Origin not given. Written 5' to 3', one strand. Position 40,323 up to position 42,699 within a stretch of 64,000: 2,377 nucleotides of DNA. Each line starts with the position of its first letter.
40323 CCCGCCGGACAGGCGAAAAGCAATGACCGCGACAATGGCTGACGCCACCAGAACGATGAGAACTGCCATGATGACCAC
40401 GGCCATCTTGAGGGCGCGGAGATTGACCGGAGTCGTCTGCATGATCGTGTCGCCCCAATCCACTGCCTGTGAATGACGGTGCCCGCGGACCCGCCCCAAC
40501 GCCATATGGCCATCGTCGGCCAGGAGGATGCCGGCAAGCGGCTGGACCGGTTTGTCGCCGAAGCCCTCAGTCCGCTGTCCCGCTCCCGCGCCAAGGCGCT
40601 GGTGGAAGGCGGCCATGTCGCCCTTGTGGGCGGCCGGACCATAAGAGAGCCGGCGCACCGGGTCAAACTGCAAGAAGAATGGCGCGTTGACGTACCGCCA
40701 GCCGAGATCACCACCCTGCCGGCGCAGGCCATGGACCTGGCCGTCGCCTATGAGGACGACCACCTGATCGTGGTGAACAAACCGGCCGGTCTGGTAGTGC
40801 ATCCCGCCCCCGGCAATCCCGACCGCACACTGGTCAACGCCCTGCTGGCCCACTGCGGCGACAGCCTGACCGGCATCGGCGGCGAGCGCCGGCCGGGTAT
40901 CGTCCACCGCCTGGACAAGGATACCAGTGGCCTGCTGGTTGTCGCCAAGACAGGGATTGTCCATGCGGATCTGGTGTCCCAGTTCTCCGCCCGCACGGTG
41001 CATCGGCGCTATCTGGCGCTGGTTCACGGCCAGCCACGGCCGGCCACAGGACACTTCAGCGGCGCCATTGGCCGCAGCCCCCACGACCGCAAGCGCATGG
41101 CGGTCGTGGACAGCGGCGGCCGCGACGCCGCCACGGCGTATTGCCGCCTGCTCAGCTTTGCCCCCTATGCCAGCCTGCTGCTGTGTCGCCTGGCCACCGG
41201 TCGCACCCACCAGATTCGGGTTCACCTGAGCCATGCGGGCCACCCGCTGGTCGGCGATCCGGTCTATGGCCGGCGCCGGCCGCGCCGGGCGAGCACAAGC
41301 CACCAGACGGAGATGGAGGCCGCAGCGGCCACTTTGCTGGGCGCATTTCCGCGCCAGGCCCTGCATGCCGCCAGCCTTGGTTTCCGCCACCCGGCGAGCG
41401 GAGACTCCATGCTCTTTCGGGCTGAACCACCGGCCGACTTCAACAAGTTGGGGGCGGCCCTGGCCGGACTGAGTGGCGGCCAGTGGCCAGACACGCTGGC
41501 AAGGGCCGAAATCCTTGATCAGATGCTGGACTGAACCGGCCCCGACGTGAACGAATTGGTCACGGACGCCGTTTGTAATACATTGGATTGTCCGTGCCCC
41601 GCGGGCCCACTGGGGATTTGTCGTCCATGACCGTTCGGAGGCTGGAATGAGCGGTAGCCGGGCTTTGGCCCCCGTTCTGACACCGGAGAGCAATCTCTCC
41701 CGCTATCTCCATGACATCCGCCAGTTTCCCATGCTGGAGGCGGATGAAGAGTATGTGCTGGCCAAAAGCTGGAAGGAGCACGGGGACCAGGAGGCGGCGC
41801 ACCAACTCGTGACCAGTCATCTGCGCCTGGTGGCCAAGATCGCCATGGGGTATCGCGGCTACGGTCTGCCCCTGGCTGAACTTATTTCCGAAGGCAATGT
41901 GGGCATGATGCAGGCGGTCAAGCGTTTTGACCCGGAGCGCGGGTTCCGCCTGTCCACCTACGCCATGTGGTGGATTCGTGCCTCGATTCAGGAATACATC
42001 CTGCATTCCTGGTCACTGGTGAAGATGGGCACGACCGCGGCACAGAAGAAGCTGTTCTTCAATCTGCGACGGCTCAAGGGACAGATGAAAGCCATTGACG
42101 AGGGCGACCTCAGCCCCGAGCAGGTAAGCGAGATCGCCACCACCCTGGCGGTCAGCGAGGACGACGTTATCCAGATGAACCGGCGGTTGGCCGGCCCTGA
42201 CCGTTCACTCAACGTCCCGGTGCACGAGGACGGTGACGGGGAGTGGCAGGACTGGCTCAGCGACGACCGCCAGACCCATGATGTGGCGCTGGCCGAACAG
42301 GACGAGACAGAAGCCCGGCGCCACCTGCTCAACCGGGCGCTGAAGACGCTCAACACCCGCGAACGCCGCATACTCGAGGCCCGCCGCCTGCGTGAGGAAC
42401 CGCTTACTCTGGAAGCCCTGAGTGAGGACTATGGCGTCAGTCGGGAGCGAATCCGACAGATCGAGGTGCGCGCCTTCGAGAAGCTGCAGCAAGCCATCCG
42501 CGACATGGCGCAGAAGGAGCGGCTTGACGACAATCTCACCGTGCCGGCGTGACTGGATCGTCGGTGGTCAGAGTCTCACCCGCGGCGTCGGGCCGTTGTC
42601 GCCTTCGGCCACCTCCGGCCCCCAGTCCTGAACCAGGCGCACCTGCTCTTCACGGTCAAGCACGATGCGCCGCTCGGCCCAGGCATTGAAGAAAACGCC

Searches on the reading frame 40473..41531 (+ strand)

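Call 25: search_protein_families(library=pfam, proteins=[window:40473-41531:+], max_evalue=0.00001)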
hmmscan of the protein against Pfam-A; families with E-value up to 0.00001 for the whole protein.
window:40473-41531:+ (353 aa): 2 families
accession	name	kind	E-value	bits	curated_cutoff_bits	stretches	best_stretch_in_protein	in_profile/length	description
PF00849.27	PseudoU_synth_2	-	4.1e-32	111.9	26.8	1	97-254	1-152/152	RNA pseudouridylate synthase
PF01479.30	S4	-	2.4e-06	27.6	22.8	1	23-67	2-45/48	S4 domain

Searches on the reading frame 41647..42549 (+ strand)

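Call 25: search_protein_families(library=pfam, proteins=[window:41647-42549:+], max_evalue=0.00001)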
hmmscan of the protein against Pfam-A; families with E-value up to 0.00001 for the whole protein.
window:41647-42549:+ (301 aa): 3 families
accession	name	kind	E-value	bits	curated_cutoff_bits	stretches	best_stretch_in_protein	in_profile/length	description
PF04542.20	Sigma70_r2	-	5.7e-19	68.1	24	1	54-119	1-66/71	Sigma-70 region 2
PF04545.22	Sigma70_r4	-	7e-16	57.9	24.1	1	231-281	1-49/50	Sigma-70, region 4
PF00140.25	Sigma70_r1_2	-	2e-06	28.1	22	1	18-44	4-30/34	Sigma-70 factor, region 1.2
